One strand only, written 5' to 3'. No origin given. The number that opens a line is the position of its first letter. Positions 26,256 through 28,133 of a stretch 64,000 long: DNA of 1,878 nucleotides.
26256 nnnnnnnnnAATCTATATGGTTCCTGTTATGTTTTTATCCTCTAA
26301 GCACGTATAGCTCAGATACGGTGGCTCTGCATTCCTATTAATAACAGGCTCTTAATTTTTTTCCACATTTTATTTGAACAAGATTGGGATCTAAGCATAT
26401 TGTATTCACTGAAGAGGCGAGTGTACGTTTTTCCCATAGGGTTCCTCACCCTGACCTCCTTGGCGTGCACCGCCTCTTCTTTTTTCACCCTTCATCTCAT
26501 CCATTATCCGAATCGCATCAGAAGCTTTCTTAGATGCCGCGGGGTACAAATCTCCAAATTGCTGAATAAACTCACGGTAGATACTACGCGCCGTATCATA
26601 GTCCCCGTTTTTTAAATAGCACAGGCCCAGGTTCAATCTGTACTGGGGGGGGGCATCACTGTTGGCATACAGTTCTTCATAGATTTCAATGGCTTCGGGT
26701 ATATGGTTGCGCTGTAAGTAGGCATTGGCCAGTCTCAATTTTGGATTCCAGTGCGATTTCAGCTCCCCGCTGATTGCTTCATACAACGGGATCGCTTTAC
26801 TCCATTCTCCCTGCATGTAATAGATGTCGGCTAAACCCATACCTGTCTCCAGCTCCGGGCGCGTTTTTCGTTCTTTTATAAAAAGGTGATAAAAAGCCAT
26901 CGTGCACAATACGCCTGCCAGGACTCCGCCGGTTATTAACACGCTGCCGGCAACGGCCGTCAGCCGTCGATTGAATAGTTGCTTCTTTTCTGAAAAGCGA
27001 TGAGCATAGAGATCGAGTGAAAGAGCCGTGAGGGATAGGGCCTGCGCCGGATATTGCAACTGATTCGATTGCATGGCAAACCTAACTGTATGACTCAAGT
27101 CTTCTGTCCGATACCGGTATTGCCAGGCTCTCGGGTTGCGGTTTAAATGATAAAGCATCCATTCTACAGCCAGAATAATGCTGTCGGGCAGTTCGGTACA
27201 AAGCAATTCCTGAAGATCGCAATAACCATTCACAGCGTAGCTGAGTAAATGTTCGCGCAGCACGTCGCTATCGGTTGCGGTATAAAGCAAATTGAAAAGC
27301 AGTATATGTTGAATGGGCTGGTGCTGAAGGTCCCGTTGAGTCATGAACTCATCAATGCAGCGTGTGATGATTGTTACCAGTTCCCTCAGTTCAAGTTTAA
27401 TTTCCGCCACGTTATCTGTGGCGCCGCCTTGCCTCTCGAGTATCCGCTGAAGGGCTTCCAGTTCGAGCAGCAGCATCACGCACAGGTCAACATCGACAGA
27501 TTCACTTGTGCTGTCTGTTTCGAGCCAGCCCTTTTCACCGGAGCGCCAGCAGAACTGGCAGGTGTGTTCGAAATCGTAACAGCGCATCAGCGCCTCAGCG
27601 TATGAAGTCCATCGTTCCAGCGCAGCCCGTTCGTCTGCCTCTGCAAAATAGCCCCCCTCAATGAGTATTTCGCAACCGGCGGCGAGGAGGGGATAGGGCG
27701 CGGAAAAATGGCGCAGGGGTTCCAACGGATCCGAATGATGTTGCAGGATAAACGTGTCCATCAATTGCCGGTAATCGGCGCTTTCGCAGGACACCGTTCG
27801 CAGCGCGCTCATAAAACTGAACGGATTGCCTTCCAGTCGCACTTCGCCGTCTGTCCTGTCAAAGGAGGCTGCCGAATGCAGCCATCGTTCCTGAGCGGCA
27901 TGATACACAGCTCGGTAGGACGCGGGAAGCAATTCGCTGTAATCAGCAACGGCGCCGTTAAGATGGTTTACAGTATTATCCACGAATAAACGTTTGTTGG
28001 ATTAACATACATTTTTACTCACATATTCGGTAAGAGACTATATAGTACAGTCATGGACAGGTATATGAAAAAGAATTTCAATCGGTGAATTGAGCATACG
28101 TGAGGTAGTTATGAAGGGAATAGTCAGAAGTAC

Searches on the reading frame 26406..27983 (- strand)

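Call 11: search_protein_families(library=pfam, proteins=[window:26406-27983:-], max_evalue=0.001)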
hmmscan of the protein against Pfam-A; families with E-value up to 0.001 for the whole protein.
window:26406-27983:- (525 aa): 12 families
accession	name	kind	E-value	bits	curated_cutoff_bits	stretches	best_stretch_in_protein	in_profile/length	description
PF13174.12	TPR_6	-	9e-12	45.3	26.3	1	450-476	4-30/33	Tetratricopeptide repeat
PF13428.12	TPR_14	-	1.9e-11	43.9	23.5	0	415-453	4-42/44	Tetratricopeptide repeat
PF07719.23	TPR_2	-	8.4e-11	41.6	27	0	449-474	4-29/34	Tetratricopeptide repeat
PF13176.12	TPR_7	-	4.1e-10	39.4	27.9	0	450-471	3-24/36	Tetratricopeptide repeat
PF13432.12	TPR_16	-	4.8e-10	40.1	32.7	1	416-475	1-60/65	Tetratricopeptide repeat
PF14559.12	TPR_19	-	7.6e-10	39.4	25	1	389-439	2-52/68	Tetratricopeptide repeat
PF00515.34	TPR_1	-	1.7e-09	37.6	27.8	0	450-467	5-22/34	Tetratricopeptide repeat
PF13424.12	TPR_12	-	4.1e-08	33.7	30.1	0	450-471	7-28/77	Tetratricopeptide repeat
PF12895.13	ANAPC3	-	9.7e-07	29.4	27.2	1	425-472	2-49/82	Anaphase-promoting complex, cyclosome, subunit 3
PF07721.20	TPR_4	-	7.9e-05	23.3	27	0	446-471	1-26/26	Tetratricopeptide repeat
PF13181.12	TPR_8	-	7.9e-05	23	25.7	0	447-473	2-28/34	Tetratricopeptide repeat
PF01535.26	PPR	-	0.00051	20.5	25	0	455-473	9-27/31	PPR repeat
